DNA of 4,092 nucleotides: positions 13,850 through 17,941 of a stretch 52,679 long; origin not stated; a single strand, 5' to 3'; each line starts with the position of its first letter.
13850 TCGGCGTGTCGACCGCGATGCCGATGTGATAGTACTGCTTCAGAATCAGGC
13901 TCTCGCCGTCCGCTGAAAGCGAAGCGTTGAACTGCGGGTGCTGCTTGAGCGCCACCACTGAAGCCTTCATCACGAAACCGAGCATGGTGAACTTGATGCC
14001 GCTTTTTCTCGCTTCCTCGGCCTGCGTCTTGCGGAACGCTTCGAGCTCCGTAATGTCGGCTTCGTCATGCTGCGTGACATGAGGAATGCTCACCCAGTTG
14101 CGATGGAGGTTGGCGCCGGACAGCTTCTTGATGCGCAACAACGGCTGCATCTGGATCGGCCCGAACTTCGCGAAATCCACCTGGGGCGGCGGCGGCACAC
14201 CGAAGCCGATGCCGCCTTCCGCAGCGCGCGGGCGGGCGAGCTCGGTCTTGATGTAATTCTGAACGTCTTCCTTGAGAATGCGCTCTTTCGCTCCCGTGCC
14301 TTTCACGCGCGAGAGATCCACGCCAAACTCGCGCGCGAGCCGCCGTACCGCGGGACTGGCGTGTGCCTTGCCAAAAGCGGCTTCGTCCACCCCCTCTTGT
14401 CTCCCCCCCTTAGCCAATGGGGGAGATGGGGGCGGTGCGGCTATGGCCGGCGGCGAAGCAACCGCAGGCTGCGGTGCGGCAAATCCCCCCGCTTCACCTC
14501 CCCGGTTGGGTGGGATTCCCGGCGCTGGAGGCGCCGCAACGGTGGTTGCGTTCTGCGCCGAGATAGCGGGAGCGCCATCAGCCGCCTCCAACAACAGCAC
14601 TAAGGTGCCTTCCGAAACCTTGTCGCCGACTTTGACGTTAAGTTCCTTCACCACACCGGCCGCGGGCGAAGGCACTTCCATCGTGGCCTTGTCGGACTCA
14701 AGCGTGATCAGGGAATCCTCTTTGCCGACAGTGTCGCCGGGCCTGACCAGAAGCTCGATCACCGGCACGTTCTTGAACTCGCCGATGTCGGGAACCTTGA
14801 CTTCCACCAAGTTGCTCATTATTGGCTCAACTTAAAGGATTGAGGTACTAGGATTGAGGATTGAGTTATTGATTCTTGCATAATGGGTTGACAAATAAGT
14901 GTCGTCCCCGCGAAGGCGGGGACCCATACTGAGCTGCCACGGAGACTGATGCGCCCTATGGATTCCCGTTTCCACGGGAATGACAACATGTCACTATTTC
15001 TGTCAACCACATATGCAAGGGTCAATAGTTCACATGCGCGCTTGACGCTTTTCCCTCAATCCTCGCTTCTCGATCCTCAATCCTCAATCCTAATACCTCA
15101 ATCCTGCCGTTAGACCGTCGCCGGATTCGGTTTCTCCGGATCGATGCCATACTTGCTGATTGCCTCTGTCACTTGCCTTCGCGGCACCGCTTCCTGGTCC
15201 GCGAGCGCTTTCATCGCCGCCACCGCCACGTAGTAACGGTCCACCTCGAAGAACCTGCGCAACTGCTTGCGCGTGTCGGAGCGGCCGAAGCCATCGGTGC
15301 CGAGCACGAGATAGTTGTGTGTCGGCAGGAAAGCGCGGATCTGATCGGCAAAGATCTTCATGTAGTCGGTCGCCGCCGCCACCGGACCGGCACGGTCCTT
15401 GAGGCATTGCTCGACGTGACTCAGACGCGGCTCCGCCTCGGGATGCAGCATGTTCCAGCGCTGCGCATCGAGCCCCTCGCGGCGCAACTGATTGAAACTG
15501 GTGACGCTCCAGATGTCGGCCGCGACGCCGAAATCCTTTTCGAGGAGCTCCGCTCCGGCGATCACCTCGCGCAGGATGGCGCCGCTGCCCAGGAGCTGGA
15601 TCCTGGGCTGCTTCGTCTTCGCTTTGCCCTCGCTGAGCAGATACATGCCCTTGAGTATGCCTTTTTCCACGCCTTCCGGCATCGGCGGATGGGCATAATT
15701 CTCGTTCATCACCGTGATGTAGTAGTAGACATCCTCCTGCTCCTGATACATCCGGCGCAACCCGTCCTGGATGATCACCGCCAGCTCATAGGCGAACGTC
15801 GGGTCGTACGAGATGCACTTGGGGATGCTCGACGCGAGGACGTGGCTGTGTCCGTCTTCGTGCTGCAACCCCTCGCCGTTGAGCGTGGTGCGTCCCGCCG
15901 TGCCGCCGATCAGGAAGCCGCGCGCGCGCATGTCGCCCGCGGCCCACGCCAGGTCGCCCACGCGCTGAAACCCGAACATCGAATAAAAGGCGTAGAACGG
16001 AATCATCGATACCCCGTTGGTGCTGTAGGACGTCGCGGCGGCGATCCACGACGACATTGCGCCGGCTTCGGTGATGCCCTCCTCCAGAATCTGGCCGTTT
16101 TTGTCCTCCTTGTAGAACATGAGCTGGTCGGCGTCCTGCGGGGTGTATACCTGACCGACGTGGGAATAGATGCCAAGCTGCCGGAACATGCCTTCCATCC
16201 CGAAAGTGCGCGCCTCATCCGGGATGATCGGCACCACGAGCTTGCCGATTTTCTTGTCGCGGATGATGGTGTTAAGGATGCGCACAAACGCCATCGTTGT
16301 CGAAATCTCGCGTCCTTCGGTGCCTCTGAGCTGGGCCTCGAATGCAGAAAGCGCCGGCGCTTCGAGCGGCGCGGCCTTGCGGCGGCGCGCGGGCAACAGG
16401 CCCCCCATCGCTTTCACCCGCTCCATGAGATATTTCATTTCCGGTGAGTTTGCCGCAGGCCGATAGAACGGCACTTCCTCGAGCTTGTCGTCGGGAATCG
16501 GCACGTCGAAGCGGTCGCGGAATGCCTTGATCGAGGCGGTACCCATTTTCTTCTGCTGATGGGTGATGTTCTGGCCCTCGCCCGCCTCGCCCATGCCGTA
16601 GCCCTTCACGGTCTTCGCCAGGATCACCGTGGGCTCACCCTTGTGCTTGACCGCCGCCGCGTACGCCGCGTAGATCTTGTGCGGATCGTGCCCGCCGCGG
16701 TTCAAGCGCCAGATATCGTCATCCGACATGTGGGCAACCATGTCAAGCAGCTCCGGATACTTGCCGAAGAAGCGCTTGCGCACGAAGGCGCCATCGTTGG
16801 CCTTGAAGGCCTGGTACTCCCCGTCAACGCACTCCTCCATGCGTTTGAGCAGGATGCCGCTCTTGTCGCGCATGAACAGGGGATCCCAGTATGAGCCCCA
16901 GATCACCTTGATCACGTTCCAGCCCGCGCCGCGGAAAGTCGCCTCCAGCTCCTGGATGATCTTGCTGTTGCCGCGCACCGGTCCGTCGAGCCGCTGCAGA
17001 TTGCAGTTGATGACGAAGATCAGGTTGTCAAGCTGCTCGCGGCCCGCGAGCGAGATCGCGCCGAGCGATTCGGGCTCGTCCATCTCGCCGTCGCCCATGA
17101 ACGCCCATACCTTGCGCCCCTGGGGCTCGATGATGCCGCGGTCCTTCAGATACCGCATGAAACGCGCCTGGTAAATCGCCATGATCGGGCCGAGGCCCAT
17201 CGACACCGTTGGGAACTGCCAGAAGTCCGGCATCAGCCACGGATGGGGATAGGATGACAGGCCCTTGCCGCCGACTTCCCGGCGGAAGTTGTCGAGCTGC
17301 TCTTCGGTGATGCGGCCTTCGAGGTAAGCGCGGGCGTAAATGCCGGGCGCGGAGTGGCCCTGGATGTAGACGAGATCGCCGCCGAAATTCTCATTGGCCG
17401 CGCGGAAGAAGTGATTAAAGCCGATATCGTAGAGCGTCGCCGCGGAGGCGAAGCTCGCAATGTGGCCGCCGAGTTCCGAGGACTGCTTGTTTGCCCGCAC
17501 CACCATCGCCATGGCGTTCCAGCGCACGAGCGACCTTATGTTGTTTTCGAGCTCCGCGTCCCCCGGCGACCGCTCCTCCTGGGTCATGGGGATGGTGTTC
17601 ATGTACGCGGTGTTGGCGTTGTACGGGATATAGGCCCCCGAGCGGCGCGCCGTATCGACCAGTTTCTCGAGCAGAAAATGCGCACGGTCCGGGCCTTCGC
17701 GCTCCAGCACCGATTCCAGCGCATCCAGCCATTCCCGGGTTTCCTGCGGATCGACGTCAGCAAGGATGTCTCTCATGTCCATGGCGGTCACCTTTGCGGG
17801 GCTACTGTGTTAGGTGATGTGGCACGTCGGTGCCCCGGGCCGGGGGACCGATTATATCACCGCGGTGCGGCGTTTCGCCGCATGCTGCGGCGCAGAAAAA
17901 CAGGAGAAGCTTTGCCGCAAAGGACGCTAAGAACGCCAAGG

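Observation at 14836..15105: A 270-nt three-layer palindrome separates aceE from aceF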

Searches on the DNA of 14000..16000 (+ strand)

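Call 11: search_rna_families(source=window, start=14000, end=16000, threshold=evalue, max_evalue=10)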
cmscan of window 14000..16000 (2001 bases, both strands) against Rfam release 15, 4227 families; matches with E-value up to 10: 2.
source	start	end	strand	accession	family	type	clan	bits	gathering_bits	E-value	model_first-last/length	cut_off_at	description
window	15662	15695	+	RF01336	CRISPR-DR23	Gene; CRISPR;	-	17.2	45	6.4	1-36/36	no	CRISPR RNA direct repeat element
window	15573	15669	-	RF02158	NPPA-AS1_3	Gene; lncRNA;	-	14.7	55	2.9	1-108/108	no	NPPA antisense RNA 1 conserved region 3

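Call 83: search_dna_similar(query=window:14860-15056:+, collection=plasmids, mode=distant, max_evalue=0.01, max_rows=20)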
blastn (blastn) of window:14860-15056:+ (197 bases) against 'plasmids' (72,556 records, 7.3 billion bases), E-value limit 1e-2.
Records with a match: 4; places in all: 5; records where one place covers at least 80% of the query: 0.
Best place of each record, by identity: 90-95% 1; 60-80% 3.
By first word of the organism name: Azospirillum 1; Novosphingobium 1; Sphingopyxis 1; Photobacterium 1.
By predicted mobility (MOB-suite, as given by PLSDB): conjugative 2; mobilizable 1; non-mobilizable 1.
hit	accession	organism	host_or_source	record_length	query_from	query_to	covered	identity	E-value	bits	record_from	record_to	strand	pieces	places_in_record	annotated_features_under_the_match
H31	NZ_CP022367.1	Azospirillum sp. TSH58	single cell,paddy soils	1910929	42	125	43%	77.0%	3e-5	56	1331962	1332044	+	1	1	record has no annotation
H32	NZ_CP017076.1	Novosphingobium resinovorum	single cell,soil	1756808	42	127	44%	74.4%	4e-3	48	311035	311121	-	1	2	none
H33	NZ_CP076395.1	Sphingopyxis indica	Single cell,HCH dumpsite soil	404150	42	125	43%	75.3%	1e-3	50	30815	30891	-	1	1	ileS: isoleucine--tRNA ligase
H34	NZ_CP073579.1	Photobacterium sp. GJ3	-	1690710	91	124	17%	91.2%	4e-3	49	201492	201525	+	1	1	record has no annotation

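Call 84: get_annotated_region(hit=H31, flank=150)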
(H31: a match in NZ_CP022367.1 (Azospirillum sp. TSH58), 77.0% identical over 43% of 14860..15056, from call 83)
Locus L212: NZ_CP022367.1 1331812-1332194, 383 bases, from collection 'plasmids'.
description: Azospirillum sp. TSH58 plasmid TSH58_p02, complete sequence
organism: Azospirillum sp. TSH58 (NCBI taxid 664962)
taxonomy: Bacteria; Pseudomonadota; Alphaproteobacteria; Rhodospirillales; Azospirillaceae; Azospirillum; Azospirillum sp. TSH58
host: -; source: single cell,paddy soils; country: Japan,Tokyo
typing (MOB-suite, as given by PLSDB): mobilizable; replicon rep_cluster_622; relaxase MOBQ
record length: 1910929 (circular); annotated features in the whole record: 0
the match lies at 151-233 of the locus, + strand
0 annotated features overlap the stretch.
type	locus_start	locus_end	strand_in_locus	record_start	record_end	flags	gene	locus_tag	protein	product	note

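Call 85: get_annotated_region(hit=H32, flank=150)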
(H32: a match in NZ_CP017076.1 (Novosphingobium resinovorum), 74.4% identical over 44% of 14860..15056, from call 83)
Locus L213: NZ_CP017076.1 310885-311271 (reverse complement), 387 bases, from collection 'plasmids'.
description: Novosphingobium resinovorum strain SA1 plasmid pSA1
organism: Novosphingobium resinovorum (NCBI taxid 158500)
taxonomy: Bacteria; Pseudomonadota; Alphaproteobacteria; Sphingomonadales; Sphingomonadaceae; Novosphingobium; Novosphingobium resinovorum
host: -; source: single cell,soil; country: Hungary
typing (MOB-suite, as given by PLSDB): conjugative; relaxase MOBP; mating-pair formation MPF_T
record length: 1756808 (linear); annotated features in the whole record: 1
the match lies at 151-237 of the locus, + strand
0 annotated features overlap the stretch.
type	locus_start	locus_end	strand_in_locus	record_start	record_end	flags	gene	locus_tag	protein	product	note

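Call 86: get_annotated_region(hit=H33, flank=150)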
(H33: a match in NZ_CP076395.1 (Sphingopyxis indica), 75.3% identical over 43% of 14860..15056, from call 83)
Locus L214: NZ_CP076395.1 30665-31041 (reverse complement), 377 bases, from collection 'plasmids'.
description: Sphingopyxis indica strain MC4 plasmid pMC4, complete sequence
organism: Sphingopyxis indica (NCBI taxid 436663)
taxonomy: Bacteria; Pseudomonadota; Alphaproteobacteria; Sphingomonadales; Sphingomonadaceae; Sphingopyxis; Sphingopyxis indica
host: -; source: Single cell,HCH dumpsite soil; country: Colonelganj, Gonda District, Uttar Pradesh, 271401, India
typing (MOB-suite, as given by PLSDB): conjugative; relaxase MOBP; mating-pair formation MPF_T
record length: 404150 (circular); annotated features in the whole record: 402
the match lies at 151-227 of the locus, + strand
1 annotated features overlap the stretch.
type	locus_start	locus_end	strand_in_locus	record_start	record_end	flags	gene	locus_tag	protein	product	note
CDS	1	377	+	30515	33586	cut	ileS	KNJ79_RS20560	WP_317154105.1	isoleucine--tRNA ligase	GO:0006428 - isoleucyl-tRNA aminoacylation [Evidence IEA]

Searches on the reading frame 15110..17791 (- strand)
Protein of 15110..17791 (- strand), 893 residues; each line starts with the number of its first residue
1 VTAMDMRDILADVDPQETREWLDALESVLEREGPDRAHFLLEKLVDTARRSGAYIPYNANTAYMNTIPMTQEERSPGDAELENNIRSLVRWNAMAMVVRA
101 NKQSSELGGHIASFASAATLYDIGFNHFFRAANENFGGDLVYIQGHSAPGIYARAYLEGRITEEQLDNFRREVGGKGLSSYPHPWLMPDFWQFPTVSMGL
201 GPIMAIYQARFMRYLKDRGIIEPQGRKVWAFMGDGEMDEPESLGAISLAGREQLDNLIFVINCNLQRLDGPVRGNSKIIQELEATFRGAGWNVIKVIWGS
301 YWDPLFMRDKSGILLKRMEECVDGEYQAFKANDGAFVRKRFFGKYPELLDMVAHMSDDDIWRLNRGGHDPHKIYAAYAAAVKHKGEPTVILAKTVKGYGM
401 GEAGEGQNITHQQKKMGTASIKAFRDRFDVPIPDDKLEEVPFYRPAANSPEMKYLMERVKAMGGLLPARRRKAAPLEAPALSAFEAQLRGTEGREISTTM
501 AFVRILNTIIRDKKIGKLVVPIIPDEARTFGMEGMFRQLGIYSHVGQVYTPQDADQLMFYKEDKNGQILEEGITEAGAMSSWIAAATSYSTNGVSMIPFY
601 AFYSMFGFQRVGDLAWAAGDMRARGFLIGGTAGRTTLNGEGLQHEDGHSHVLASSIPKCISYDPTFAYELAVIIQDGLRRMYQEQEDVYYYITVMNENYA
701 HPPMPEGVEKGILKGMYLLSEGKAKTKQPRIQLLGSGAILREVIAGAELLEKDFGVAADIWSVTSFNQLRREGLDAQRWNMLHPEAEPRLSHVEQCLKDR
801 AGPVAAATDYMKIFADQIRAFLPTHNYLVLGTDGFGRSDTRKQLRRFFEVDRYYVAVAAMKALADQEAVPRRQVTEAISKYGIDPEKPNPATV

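Call 5: search_protein_families(library=ncbifam, proteins=[window:15110-17791:-])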
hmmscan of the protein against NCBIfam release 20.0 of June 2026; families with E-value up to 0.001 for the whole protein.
window:15110-17791:- (893 aa): 6 families
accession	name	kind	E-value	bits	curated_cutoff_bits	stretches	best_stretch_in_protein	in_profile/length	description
TIGR00759.1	aceE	equivalog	0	1507.6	859.9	1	11-891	4-883/885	pyruvate dehydrogenase (acetyl-transferring), homodimeric type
TIGR03186.1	AKGDH_not_PDH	exception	0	1341.3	1408.3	1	11-882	4-877/889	alpha-ketoglutarate dehydrogenase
NF004559.0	PRK05899.2-5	equivalog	3e-25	88.5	488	2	108-296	38-218/627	transketolase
TIGR00232.1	tktlase_bact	equivalog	4.7e-15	55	682.25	1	140-297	56-212/654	transketolase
NF004556.0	PRK05899.2-2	equivalog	9e-12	44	575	1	85-296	20-216/639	transketolase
NF004558.0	PRK05899.2-4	equivalog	1.1e-10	40.6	788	1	91-296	12-212/651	transketolase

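Call 18: find_related_loci(query=window:15110-17791:-, collection=genome_contigs, flank=4000)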
Query window:15110-17791:- (893 aa) in genome_contigs; peptide patterns used: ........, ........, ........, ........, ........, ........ (x = any residue, [..] = any of these).
600 stretches matched a pattern (row limit reached: there are more); 600 encode a relative of the query (tblastn E <= 1e-3); the best 80 are kept; 80 distinct loci.
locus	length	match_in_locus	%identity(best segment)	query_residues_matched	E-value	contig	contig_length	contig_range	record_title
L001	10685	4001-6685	83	3-893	0e+0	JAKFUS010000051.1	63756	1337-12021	MAG: Betaproteobacteria bacterium isolate D1_Bin_39 D1_0000389, whole genome shotgun sequence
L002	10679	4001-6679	83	1-893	0e+0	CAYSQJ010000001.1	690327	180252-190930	MAG TPA_asm: uncultured Bordetella sp. isolate SRP329715_co2_8 genome assembly, contig: NODE_3_length_690327_cov_61.2775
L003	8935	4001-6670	83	4-893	0e+0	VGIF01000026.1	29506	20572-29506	MAG: Betaproteobacteria bacterium isolate K_Offshore_80m_m2_113 K_Offshore_80m_m2_113_Ga0194132_10003198, whole genome s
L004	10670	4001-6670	82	4-893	0e+0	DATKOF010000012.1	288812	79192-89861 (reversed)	MAG TPA_asm: Burkholderiales bacterium isolate SMAG_U14757 k141_542527, whole genome shotgun sequence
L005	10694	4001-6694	81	3-893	0e+0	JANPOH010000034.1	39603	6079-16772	MAG: Betaproteobacteria bacterium isolate VAR_87_metabat_144 VAR_87_k141_3750551, whole genome shotgun sequence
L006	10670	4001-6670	80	3-893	0e+0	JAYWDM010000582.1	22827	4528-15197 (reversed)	MAG: Betaproteobacteria bacterium isolate GL95_UP_metabat_55_sub GL95_UP_metabat_55_sub_581, whole genome shotgun sequen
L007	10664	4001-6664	78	4-893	0e+0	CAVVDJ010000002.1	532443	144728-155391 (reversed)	MAG: uncultured beta proteobacterium isolate MFD02242.bin.2.195 genome assembly, contig: contig_17017, whole genome shot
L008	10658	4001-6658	74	6-892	0e+0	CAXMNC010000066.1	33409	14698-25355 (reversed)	MAG: Acidiferrobacterales bacterium isolate 07C-BC-St02_bin.17.orig genome assembly, contig: k141_433175, whole genome s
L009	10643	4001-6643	74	12-893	0e+0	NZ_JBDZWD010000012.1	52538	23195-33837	MAG: Nitrosomonas sp. isolate PE_soil1 NODE_120_length_52538, whole genome shotgun sequence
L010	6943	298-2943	74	10-893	0e+0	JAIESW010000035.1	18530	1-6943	MAG: Burkholderiales bacterium isolate co.spades.METABAT.2.5kb_110 c_000000436275, whole genome shotgun sequence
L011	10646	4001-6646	74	12-893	0e+0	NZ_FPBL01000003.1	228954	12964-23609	Nitrosomonas eutropha strain Nm24, whole genome shotgun sequence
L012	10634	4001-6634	73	12-892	0e+0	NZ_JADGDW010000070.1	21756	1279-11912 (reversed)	MAG: Candidatus Albibeggiatoa sp. nov. BB20 NODE_2257_length_21756_cov_4.221961, whole genome shotgun sequence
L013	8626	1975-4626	73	9-893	0e+0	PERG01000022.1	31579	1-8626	MAG: Methylotenera sp. isolate PB2.3.53 PB2_1000790_31579, whole genome shotgun sequence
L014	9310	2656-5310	72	12-893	0e+0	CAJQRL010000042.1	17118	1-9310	MAG: uncultured Nitrosomonadaceae bacterium isolate RIS_SAG_02 genome assembly, contig: c_000000000244, whole genome sho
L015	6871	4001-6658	75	10-893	0e+0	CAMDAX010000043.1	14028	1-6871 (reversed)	MAG: Nitrosovibrio sp. Nv4 isolate MsH-01oct19-150 genome assembly, contig: MsH-01oct19-C9021, whole genome shotgun sequ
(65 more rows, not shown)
